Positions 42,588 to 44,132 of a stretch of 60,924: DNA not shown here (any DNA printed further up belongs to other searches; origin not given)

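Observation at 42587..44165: Single-gene AAA+ (COG1373-like) cassette bounded by perfect 98-bp direct repeats that duplicate the 3' end of lhr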

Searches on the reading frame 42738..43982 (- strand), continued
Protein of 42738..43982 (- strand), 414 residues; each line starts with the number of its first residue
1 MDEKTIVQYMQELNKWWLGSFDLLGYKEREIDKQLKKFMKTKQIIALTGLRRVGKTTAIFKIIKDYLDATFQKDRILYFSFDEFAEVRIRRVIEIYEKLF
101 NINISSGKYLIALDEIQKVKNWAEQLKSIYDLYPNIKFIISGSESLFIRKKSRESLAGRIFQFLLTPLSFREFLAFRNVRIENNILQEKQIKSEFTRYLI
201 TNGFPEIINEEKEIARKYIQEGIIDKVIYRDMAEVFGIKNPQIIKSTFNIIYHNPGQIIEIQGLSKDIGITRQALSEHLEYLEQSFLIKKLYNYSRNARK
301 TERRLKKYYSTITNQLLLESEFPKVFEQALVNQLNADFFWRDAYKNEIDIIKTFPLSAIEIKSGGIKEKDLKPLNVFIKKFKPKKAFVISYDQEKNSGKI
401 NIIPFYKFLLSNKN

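Call 57: search_dna_similar(query=window:42738-43982:-, collection=phages, mode=protein, max_rows=10, max_evalue=1e-10)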
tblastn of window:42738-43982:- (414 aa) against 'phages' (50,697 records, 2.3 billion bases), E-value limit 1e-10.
Records with a match: 12; places in all: 12; records where one place covers at least 80% of the query: 3.
Best place of each record, by identity: <60% 12.
By first word of the organism name: Bacteriophage 11; Listeria 1.
By host as written in the record: - 11; Listeria monocytogenes 1.
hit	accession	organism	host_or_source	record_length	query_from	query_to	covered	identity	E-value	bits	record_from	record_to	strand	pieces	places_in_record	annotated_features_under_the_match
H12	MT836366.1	Bacteriophage sp.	human fecal samples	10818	26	405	92%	24.3%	5e-16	86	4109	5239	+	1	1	record has no annotation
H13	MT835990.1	Bacteriophage sp.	human fecal samples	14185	44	390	84%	26.5%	8e-22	103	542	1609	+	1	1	record has no annotation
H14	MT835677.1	Bacteriophage sp.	human fecal samples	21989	26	403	91%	23.6%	5e-16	86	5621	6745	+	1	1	record has no annotation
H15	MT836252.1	Bacteriophage sp.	human fecal samples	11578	29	352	78%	23.6%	6e-16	86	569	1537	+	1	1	record has no annotation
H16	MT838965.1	Bacteriophage sp.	human fecal samples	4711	22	315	71%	25.8%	3e-14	81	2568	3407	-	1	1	record has no annotation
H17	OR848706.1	Listeria phage LM 4-14-1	Listeria monocytogenes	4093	34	309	67%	26.9%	5e-18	92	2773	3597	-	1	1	record has no annotation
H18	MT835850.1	Bacteriophage sp.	human fecal samples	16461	33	312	68%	26.4%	2e-14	81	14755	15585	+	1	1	record has no annotation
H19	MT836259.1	Bacteriophage sp.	human fecal samples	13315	33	311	67%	25.9%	3e-19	96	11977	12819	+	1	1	record has no annotation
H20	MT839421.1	Bacteriophage sp.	human fecal samples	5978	33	309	67%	24.7%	1e-11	72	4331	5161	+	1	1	record has no annotation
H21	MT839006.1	Bacteriophage sp.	human fecal samples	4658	35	309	66%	24.3%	1e-12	76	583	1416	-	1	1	record has no annotation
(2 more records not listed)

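Call 80: predict_structure(alignment_id=A1)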
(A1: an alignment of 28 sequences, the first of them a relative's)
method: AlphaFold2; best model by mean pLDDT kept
length: 414 residues; sequences in the alignment: 28
mean_pLDDT: 89.5   pTM: 0.88
mean pLDDT of the five models: 89.5, 88.1, 88.1, 86.2, 83.4
residues with pLDDT >= 90: 285; 70-90: 106; 50-70: 10; < 50: 13
segments of 3 or more residues with pLDDT < 50: 145-155
pLDDT, mean of each block of 10 residues (from residue 1): 90 90 83 89 89 91 93 96 91 96 93 91 88 93 55 50 90 92 86 96 93 95 92 83 95 93 90 92 92 86 85 94 97 95 94 95 93 96 96 91 94 57
secondary structure, 60 per line:
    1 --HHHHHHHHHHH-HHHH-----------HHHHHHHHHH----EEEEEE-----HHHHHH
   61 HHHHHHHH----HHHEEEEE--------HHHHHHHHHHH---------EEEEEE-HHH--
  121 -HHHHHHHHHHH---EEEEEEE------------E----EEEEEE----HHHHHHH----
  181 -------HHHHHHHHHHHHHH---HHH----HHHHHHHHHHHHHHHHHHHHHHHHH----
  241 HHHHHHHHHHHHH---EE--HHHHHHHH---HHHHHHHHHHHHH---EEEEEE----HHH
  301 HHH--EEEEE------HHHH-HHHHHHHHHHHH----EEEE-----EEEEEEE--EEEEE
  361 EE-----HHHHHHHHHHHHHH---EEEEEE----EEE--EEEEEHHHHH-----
elements in order: H3-13 H15-18 H30-39 E44-49 H55-68 E76-80 H89-99 E109-114 H122-132 E136-142 E160-165 H170-176 H188-201 H212-236 H241-253 H261-268 H272-284 E288-293 H298-303 E306-310 H317-320 H322-333 E338-341 E347-353 E356-362 H368-381 E385-390 E395-397 E400-404 H405-409

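Call 83: fold_search(model_id=the predicted structure, library=pdb)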
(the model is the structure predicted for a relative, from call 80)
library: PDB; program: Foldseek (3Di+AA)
matches with E <= 10: 1657; with E <= 0.001: 410
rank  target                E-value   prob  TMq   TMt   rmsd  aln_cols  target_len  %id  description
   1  2qby_A                9.7e-09  1.00  0.34  0.37  10.0       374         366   13  Crystal structure of a heterodimer of Cdc6/Orc1 initiators bound to origin DNA (from S. solfataricus) (released 2007-09-11)
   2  7st9_B                5.1e-08  1.00  0.36  0.45  11.2       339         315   16  Open state of Rad24-RFC:9-1-1 bound to a 5' ss/dsDNA junction (released 2022-03-23)
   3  2fna_A                6.5e-08  1.00  0.42  0.49   6.4       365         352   19  Crystal structure of an archaeal aaa+ atpase (sso1545) from sulfolobus solfataricus p2 at 2.00 A resolution (released 2006-02-07)
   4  7tib_C                6.9e-08  1.00  0.32  0.39  11.8       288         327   17  Structure of the yeast clamp loader (Replication Factor C RFC) bound to the open sliding clamp (Proliferating Cell Nuc (released 2022-02-16)
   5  8thb_C                7.3e-08  1.00  0.32  0.40  10.9       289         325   17  Structure of the Saccharomyces cerevisiae PCNA clamp unloader Elg1-RFC complex (released 2024-05-22)
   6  8dr0_C                8.3e-08  1.00  0.32  0.38  12.5       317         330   16  Closed state of RFC:PCNA bound to a 3' ss/dsDNA junction (released 2022-08-24)
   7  2qen                  9.9e-08  1.00  0.44  0.50   6.5       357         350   17  The walker-type atpase paby2304 of pyrococcus abyssi (released 2008-07-01)
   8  8dr4_C                9.9e-08  1.00  0.29  0.35  12.3       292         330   16  Open state of RFC:PCNA bound to a 3' ss/dsDNA junction (DNA2) without NTD (released 2022-08-17)
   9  2qby_B                1.1e-07  1.00  0.30  0.33  11.6       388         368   14  Crystal structure of a heterodimer of Cdc6/Orc1 initiators bound to origin DNA (from S. solfataricus) (released 2007-09-11)
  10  3pfi_B                1.6e-07  1.00  0.36  0.49  11.4       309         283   16  2.7 Angstrom resolution crystal structure of a probable holliday junction DNA helicase (ruvB) from Campylobacter jejun (released 2010-11-10)
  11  7thv_B                1.7e-07  1.00  0.32  0.40  10.8       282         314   16  Structure of the yeast clamp loader (Replication Factor C RFC) bound to the sliding clamp (Proliferating Cell Nuclear  (released 2022-02-16)
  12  8dr1_C                1.7e-07  1.00  0.31  0.38  11.9       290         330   17  Consensus closed state of RFC:PCNA bound to a 3' ss/dsDNA junction (DNA2) (released 2022-08-17)
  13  7thj_B                1.7e-07  1.00  0.32  0.41  10.8       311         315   16  Structure of the yeast clamp loader (Replication Factor C RFC) bound to the sliding clamp (Proliferating Cell Nuclear  (released 2022-02-16)
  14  7jpq_D                2.1e-07  1.00  0.28  0.29  17.2       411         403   13  ORC-O2-5: Human Origin Recognition Complex (ORC) with subunits 2,3,4,5 (released 2020-09-02)
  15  7tfh_B                2.3e-07  1.00  0.38  0.47  11.1       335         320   14  Atomic model of the S. cerevisiae clamp-clamp loader complex PCNA-RFC bound to two DNA molecules, one at the 5'-recess (released 2022-11-16)
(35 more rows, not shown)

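Call 87: find_encoding_contigs(protein=P0049, flank=4000, max_places=6)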
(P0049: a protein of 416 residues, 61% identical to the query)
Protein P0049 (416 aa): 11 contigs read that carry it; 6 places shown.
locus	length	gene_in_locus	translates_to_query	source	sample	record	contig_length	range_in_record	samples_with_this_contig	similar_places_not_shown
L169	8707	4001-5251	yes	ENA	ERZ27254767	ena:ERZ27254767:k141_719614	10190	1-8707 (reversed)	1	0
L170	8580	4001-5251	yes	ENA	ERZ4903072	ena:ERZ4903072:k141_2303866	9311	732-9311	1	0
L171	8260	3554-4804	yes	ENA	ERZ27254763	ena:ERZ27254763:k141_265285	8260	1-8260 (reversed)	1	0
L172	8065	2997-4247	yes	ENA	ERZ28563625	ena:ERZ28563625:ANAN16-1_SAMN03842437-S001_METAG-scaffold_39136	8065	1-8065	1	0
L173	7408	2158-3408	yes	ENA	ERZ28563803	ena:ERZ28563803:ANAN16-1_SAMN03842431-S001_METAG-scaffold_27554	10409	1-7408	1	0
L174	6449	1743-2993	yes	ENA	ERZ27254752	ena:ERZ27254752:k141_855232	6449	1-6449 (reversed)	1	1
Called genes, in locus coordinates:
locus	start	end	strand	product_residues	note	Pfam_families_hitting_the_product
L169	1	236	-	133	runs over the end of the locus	PF01850:PIN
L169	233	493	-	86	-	-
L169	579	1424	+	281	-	PF01478:Peptidase_A24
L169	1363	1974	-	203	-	PF01230:HIT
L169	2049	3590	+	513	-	-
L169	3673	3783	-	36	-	-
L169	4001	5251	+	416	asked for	PF01637:ATPase_2 (faint), PF13173:AAA_14, PF13635:DUF4143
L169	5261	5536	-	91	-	PF00736:EF1_GNE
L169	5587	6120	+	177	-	PF01894:YjbQ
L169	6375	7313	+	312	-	PF01336:tRNA_anti-codon (faint)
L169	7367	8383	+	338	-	PF14520:HHH_5, PF00154:RecA_N, PF08423:Rad51, PF13481:AAA_25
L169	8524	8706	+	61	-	?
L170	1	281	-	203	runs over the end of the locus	PF01230:HIT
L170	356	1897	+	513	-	-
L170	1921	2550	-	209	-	-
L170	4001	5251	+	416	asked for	PF01637:ATPase_2 (faint), PF13173:AAA_14, PF13635:DUF4143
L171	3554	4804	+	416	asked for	PF01637:ATPase_2 (faint), PF13173:AAA_14, PF13635:DUF4143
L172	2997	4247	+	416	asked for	PF01637:ATPase_2 (faint), PF13173:AAA_14, PF13635:DUF4143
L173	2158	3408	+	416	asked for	PF01637:ATPase_2 (faint), PF13173:AAA_14, PF13635:DUF4143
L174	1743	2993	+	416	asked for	PF01637:ATPase_2 (faint), PF13173:AAA_14, PF13635:DUF4143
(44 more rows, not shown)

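Call 88: find_encoding_contigs(protein=P0040, flank=4000, max_places=6)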
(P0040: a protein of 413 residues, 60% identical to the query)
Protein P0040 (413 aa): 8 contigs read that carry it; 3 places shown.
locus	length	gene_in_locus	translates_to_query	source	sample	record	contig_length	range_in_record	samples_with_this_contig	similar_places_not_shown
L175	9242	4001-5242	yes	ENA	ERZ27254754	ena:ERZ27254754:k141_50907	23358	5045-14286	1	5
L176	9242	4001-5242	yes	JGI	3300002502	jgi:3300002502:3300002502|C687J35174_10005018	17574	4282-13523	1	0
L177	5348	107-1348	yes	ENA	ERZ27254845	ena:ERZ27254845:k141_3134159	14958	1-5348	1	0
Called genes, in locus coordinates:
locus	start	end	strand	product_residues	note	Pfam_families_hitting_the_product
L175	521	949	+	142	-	-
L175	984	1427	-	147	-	PF01797:Y1_Tnp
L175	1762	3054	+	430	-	PF01609:DDE_Tnp_1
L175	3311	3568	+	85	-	-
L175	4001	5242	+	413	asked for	PF20720:nSTAND3 (faint), PF01637:ATPase_2 (weak), PF13173:AAA_14, PF13635:DUF4143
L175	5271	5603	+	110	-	-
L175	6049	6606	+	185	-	PF01936:NYN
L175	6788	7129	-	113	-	-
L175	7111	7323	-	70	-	PF24434:DUF7557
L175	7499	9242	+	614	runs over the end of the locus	PF01909:NTP_transf_2 (weak)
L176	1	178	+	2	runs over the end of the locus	-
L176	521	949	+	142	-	-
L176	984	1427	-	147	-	PF01797:Y1_Tnp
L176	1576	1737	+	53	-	PF09853:DUF2080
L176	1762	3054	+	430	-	PF01609:DDE_Tnp_1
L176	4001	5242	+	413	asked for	PF20720:nSTAND3 (faint), PF01637:ATPase_2 (weak), PF13173:AAA_14, PF13635:DUF4143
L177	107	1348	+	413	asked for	PF20720:nSTAND3 (faint), PF01637:ATPase_2 (weak), PF13173:AAA_14, PF13635:DUF4143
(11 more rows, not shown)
